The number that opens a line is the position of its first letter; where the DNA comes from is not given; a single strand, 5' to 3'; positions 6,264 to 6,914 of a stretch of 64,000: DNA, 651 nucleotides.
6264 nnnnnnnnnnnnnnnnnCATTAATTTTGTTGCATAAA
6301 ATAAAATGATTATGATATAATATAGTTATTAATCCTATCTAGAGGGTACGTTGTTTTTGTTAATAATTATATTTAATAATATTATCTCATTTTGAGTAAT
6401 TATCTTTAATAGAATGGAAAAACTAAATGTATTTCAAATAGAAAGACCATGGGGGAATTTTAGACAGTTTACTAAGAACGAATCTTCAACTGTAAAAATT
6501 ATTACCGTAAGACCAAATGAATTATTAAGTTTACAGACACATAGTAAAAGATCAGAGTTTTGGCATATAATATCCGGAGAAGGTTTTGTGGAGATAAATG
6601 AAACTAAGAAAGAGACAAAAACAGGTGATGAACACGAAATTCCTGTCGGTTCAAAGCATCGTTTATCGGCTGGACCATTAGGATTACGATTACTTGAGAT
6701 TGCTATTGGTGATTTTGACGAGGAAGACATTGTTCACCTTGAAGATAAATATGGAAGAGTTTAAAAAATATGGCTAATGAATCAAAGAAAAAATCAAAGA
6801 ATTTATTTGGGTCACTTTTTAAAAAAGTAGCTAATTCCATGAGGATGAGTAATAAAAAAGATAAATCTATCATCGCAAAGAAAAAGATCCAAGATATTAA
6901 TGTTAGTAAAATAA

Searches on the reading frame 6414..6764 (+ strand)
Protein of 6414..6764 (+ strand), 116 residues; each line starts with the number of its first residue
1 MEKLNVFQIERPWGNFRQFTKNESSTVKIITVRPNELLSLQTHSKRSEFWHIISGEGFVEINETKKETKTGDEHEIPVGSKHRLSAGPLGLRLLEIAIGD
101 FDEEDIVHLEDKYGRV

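Call 76: search_protein_families(library=pfam, proteins=[window:6414-6764:+], max_evalue=0.001)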
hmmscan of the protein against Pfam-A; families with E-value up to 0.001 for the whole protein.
window:6414-6764:+ (116 aa): 2 families
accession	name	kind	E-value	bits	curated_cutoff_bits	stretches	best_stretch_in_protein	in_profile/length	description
PF01050.24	MannoseP_isomer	-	6.2e-22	78.4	23.6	1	8-111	11-116/116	Mannose-6-phosphate isomerase C-terminal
PF07883.17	Cupin_2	-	1.8e-06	28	27.2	1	30-85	3-57/70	Cupin domain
